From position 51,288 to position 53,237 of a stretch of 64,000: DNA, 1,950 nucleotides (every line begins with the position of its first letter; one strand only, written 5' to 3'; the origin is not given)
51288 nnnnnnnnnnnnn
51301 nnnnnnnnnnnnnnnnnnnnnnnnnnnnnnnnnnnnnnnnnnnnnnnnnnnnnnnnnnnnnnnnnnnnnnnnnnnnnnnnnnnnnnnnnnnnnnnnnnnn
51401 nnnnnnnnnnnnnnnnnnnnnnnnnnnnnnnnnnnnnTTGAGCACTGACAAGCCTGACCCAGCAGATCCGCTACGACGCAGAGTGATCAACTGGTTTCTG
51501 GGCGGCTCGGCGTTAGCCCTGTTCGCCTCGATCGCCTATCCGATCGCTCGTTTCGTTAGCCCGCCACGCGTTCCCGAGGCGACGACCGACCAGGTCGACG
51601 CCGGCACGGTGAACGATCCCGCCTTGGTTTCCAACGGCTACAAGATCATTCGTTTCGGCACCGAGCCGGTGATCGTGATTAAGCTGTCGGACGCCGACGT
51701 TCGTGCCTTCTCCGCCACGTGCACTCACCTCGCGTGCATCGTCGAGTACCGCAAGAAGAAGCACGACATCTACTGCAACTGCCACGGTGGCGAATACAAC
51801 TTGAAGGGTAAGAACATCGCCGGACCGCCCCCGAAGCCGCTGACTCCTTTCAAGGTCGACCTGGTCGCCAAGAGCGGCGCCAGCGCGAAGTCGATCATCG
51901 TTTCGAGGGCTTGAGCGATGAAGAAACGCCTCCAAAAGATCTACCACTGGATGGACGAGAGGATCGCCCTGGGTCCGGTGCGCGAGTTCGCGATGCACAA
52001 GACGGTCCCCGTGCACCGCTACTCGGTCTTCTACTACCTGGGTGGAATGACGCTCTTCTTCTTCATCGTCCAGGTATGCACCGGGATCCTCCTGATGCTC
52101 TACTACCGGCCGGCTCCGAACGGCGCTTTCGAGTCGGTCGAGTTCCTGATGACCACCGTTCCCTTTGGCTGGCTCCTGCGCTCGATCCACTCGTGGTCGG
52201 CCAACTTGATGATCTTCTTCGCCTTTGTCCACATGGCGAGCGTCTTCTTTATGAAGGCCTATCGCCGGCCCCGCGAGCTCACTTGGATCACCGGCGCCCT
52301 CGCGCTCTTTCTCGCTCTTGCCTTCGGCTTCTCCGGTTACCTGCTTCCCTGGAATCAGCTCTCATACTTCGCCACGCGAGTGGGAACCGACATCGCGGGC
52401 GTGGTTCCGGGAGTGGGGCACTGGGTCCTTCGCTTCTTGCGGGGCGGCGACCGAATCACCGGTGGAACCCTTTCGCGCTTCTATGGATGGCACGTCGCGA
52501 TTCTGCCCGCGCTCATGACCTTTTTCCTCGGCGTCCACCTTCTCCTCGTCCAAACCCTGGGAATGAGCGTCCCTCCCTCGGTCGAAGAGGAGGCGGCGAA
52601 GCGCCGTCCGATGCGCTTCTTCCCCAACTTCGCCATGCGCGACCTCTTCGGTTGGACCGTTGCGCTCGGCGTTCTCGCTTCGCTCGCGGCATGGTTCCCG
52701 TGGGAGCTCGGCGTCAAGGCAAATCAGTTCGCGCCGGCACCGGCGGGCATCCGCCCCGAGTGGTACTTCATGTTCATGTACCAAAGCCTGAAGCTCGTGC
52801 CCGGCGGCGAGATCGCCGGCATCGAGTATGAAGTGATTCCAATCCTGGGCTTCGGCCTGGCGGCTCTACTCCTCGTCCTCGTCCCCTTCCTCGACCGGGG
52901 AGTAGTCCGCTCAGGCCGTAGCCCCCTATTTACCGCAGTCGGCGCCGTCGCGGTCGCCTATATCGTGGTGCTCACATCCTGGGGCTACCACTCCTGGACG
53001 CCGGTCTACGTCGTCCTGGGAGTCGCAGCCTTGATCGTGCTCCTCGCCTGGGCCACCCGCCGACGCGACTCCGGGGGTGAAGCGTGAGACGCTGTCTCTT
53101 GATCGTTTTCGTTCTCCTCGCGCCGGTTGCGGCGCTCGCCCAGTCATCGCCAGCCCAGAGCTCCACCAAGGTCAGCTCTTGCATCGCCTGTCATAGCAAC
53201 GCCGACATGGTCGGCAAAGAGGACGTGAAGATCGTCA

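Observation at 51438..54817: bc-type complex in which cytochrome c1 is replaced by a membrane-anchored 11-haem cytochrome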

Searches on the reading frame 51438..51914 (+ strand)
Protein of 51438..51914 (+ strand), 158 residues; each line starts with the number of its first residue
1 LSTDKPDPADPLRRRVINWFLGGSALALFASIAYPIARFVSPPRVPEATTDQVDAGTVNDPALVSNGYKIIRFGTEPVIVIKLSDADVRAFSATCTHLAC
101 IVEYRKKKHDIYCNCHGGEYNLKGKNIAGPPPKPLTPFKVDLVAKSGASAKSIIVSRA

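Call 4: search_protein_families(library=pfam, proteins=[window:51438-51914:+], max_evalue=0.01)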
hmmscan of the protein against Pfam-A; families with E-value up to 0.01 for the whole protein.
window:51438-51914:+ (158 aa): 2 families
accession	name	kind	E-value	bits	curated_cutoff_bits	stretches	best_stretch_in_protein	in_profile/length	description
PF00355.32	Rieske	-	9.5e-12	45.1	20.3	1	66-138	14-87/88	Rieske [2Fe-2S] domain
PF25471.1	TM_PetC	-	0.00047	20.3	37.1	1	9-44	5-40/48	Iron-sulfur subunit PetC transmembrane anchor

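Call 18: search_protein_families(library=ncbifam, proteins=[window:51438-51914:+], max_evalue=0.001)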
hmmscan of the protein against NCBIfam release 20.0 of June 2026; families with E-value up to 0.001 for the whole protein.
window:51438-51914:+ (158 aa): 6 families
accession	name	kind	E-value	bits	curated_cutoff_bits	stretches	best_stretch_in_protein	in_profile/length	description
NF045928.1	Cytb6fFeSPetC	equivalog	1.2e-16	60.7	250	1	7-142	8-155/179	cytochrome b6-f complex iron-sulfur subunit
NF010001.0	PRK13474.1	subfamily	4.9e-16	58.5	154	1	7-141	8-153/178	cytochrome b6-f complex iron-sulfur subunit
TIGR01416.1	Rieske_proteo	equivalog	5.7e-12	46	97.4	1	92-136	113-161/176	ubiquinol-cytochrome c reductase iron-sulfur subunit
NF041174.1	SDX_Thmprot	equivalog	2.4e-07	30.9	170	1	62-131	10-80/109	sulredoxin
NF050121.1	bc1_QcrA_actin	exception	2.4e-06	27.3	275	1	86-140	238-295/319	cytochrome bc1 complex Rieske iron-sulfur subunit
TIGR02694.1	arsenite_ox_S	equivalog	1.6e-05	24.8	95.65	1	70-118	34-81/129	arsenate reductase (azurin) small subunit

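Call 47: search_solved_structures(query=window:51438-51914:+, max_evalue=0.001, show_alignments=2)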
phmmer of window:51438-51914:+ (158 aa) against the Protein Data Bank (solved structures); distinct sequences matched with E-value up to 0.001: 21.
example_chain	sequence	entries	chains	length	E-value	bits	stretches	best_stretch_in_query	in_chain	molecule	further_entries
8hn2_A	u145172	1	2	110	2.9e-14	56.5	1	63-142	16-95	Cytochrome b6-f complex iron-sulfur subunit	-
9rk4_A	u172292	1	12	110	1.5e-13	54.2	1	78-140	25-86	Similar to the Rieske Protein II of bc1 complex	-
7zxy_D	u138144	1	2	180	5.5e-13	52.3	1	5-135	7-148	Cytochrome b6-f complex iron-sulfur subunit 2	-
7r0w_D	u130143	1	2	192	7e-13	52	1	5-135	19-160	Rieske domain, PetC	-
2zt9_D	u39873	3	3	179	1.3e-11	47.8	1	6-136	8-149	Cytochrome b6-f complex iron-sulfur subunit 1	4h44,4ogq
2e74_D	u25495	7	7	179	4.5e-11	46.1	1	3-135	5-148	Cytochrome b6-f complex iron-sulfur subunit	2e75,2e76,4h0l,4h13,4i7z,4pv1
1vf5_D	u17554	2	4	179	1.2e-10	44.7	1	3-135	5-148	RIESKE IRON-SULFUR PROTEIN | Cytochrome b6-f complex iron-sulfur subunit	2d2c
1q90_C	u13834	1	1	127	1.5e-10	44.3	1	76-147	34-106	Cytochrome B6-F complex iron-sulfur subunit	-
3fou_A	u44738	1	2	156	1.7e-10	44.2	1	70-140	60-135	Quinol-cytochrome c reductase, Rieske iron-sulfur subunit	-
1nyk_A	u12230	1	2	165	2e-10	44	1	70-140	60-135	Rieske iron-sulfur protein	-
6rqf_L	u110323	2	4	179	2.8e-10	43.5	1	10-136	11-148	Cytochrome b6-f complex iron-sulfur subunit, chloroplastic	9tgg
7qrm_D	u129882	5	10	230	5.4e-10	42.6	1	12-136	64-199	Cytochrome b6-f complex iron-sulfur subunit, chloroplastic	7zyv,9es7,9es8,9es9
1rfs_A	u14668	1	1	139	1.7e-09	41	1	76-136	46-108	RIESKE PROTEIN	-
3azc_A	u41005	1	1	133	2.9e-09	40.2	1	76-140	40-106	Cytochrome b6-f complex iron-sulfur subunit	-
9rk3_A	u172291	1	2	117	4.9e-09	39.5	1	81-142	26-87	Similar to Rieske 2Fe-2S iron sulfur protein (Cytochrome b6-F complex)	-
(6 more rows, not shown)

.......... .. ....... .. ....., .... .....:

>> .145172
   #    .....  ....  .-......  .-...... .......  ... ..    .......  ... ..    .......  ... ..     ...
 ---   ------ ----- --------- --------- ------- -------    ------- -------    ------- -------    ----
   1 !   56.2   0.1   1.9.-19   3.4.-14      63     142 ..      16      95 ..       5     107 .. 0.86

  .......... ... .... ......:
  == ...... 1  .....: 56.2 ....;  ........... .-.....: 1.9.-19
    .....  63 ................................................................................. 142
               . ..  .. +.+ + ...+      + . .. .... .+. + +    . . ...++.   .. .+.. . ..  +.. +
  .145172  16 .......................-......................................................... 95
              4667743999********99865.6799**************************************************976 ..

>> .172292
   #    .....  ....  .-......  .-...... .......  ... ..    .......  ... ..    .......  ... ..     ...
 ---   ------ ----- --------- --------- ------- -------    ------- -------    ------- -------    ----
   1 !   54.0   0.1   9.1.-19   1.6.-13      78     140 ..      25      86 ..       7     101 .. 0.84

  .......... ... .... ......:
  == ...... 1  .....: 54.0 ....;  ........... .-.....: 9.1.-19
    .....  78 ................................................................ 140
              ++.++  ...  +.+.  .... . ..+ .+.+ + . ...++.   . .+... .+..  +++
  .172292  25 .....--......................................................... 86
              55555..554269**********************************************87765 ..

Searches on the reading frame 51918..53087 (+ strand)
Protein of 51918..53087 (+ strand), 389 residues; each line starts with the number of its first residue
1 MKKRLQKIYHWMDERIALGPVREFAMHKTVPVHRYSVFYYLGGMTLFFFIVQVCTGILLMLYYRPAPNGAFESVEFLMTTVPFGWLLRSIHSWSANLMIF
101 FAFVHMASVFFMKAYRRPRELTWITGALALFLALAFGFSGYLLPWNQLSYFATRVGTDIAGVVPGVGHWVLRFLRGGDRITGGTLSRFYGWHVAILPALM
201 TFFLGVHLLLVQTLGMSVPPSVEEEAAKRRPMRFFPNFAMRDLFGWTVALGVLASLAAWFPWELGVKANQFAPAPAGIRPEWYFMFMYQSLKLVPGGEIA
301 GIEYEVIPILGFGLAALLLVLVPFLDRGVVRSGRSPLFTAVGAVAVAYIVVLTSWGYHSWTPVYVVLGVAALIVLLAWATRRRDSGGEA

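Call 4: search_protein_families(library=pfam, proteins=[window:51918-53087:+], max_evalue=0.01)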
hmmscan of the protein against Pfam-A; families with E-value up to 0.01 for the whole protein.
window:51918-53087:+ (389 aa): 4 families
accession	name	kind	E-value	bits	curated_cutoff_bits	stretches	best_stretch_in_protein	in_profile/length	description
PF00033.24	Cytochrome_B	-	1e-46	159.6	27.2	1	35-213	10-187/189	Cytochrome b/b6/petB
PF13631.11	Cytochrom_B_N_2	-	2.5e-42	145.1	27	1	97-264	2-166/169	Cytochrome b(N-terminal)/b6/petB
PF00032.22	Cytochrom_B_C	-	1.6e-12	48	20.7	1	274-374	7-100/102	Cytochrome b(C-terminal)/b6/petD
PF14358.11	DUF4405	-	0.002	19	26.7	1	44-107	5-63/66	Domain of unknown function (DUF4405)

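Call 12: search_solved_structures(query=window:51918-53087:+, max_evalue=0.001)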
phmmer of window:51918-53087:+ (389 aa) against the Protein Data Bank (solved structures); distinct sequences matched with E-value up to 0.001: 53.
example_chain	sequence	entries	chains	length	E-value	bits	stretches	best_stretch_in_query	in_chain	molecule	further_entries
1q90_B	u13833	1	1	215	3.6e-57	197.5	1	6-219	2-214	Cytochrome b6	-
6rqf_I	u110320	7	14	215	1.3e-55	192.4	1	6-219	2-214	Cytochrome b6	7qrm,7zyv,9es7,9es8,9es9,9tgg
2zt9_A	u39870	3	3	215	5.8e-52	180.4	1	7-219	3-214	Cytochrome b6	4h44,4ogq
1vf5_A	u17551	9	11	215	1.5e-51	179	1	7-219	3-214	CYTOCHROME B6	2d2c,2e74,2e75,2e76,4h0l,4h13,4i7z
7r0w_I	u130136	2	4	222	5.5e-51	177.1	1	6-219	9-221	Cytochrome b6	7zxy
6kls_B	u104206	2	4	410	2.9e-47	164.9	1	5-374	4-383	cytochrome b subunit | Cytochrome b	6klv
8smr_I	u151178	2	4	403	4.4e-45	157.7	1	6-372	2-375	Cytochrome b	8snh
2qjp_A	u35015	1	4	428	7.9e-44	153.6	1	29-364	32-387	Cytochrome b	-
5kkz_A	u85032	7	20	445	8.9e-44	153.4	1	29-364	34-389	Cytochrome b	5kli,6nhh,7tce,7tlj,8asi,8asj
2qjk_A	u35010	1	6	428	9.6e-44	153.3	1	29-364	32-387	Cytochrome b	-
2fyn_A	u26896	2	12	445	1.1e-43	153.1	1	29-364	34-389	Cytochrome b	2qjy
6nin_A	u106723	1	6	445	1.2e-43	153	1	29-364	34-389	Cytochrome b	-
9fks_a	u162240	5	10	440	4.3e-42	147.9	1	30-352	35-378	Cytochrome b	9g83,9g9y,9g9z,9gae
2yiu_A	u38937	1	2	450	4.7e-42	147.8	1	30-352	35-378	CYTOCHROME B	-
29ye_B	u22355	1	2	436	3.3e-41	145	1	10-353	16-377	Cytochrome b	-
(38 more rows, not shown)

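Call 18: search_protein_families(library=ncbifam, proteins=[window:51918-53087:+], max_evalue=0.001)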
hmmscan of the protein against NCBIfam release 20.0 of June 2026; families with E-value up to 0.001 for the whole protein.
window:51918-53087:+ (389 aa): 5 families
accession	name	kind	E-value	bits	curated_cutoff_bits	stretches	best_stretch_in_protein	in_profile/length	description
NF002990.0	PRK03735.1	subfamily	3.2e-66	223.3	325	1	5-219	2-222/223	cytochrome b6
NF040969.1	cytb_ExtP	equivalog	7.8e-62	208.8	290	1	33-216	19-202/205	selenite/tellurite reduction operon b-type cytochrome ExtP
NF041076.1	cyt_b_SoxC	equivalog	2.5e-41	142.2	740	2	10-221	3-203/542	proton pump complex cytochrome B SoxC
NF050120.1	bc1_QcrB_actin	exception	4.9e-41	141.1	500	1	11-344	1-366/458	cytochrome bc1 complex cytochrome b subunit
TIGR01156.1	cytb6_f_IV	equivalog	0.00028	20.8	127.05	1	249-327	47-116/160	cytochrome b6-f complex subunit IV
